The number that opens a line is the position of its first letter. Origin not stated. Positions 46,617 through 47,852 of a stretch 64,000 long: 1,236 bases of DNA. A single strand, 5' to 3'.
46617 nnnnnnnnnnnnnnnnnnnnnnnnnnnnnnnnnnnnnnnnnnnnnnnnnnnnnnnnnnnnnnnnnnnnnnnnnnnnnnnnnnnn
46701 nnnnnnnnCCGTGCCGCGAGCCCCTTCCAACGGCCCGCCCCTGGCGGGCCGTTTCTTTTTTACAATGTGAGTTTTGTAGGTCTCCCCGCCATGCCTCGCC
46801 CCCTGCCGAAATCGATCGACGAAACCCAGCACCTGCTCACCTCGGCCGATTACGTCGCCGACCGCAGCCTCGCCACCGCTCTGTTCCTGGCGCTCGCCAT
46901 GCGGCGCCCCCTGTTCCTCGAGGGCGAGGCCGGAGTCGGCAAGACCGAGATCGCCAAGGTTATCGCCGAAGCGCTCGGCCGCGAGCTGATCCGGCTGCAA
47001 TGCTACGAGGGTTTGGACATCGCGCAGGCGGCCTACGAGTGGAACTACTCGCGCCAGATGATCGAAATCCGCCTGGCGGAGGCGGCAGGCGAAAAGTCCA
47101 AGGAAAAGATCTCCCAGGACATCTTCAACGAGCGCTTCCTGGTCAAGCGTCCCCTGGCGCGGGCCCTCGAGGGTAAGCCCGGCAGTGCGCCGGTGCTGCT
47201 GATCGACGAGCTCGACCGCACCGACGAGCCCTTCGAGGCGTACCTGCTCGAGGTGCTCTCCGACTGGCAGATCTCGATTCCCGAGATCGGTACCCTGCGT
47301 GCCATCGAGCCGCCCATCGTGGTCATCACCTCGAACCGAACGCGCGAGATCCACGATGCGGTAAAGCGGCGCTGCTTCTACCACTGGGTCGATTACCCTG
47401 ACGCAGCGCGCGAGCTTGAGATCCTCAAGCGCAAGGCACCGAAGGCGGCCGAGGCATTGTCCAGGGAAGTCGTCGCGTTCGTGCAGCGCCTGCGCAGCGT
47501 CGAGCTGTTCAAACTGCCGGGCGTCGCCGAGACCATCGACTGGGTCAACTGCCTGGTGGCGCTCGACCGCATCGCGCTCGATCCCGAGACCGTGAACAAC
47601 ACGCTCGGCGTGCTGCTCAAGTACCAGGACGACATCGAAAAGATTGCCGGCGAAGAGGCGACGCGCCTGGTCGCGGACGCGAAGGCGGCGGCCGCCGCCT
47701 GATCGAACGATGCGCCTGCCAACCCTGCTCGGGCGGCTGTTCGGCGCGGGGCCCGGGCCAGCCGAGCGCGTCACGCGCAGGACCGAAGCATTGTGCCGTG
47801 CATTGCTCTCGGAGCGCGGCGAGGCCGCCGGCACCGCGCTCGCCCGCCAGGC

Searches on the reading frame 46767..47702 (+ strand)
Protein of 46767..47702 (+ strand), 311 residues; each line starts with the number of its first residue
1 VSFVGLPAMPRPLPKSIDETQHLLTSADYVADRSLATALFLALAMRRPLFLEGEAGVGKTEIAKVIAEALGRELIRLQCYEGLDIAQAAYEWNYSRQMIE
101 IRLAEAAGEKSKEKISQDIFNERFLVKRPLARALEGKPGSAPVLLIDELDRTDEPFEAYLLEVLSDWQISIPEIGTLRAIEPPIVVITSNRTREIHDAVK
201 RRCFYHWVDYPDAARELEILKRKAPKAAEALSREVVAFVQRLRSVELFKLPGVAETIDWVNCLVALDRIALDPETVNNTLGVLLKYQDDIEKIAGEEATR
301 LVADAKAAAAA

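Call 6: search_protein_families(library=pfam, proteins=[window:46767-47702:+])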
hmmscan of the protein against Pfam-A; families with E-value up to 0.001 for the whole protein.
window:46767-47702:+ (311 aa): 6 families
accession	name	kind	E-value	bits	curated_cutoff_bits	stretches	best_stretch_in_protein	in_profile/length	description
PF07728.20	AAA_5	-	1e-11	45.4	22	1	48-202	1-138/139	AAA domain (dynein-related subfamily)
PF00004.35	AAA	-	1.5e-08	35.6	21.2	1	50-203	2-123/131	ATPase family associated with various cellular activities (AAA)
PF07726.17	AAA_3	-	2.7e-06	27.8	27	0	138-190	60-111/131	ATPase family associated with various cellular activities (AAA)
PF13191.12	AAA_16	-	2.8e-05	25.1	32.6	1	45-159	21-151/167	AAA ATPase domain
PF13401.12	AAA_22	-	6.5e-05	23.7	27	1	47-160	6-104/130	AAA domain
PF12774.13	AAA_6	-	0.00025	20.6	25.2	1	38-87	24-73/327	Hydrolytic ATP binding site of dynein motor region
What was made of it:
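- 46791..47702 (+): coxD, a MoxR-type AAA+ ATPase (Walker A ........, Walker B LLIDELD); an alternative GTG start lies at 46767. Pfam AAA_5 (call 6).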

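Call 7: search_protein_families(library=ncbifam, proteins=[window:46767-47702:+])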
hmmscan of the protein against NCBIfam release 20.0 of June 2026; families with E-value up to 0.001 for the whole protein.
window:46767-47702:+ (311 aa): 5 families
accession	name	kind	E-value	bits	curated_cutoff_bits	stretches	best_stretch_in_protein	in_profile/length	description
NF047784.1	MadB_ATPase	equivalog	7.7e-77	258.4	475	1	17-293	4-293/298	MadB family AAA-type ATPase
TIGR02640.1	gas_vesic_GvpN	equivalog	3.1e-08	33.4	266.8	1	43-252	18-225/262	gas vesicle protein GvpN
TIGR00763.1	lon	equivalog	4.5e-05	22.1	608.05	1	49-77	356-384/795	endopeptidase La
TIGR02639.1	ClpA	equivalog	0.0002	19.7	993.15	1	51-79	492-520/734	ATP-dependent Clp protease ATP-binding subunit ClpA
NF000868.0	PRK00080.1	equivalog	0.0009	18.2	282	0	49-74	54-79/330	Holliday junction branch migration DNA helicase RuvB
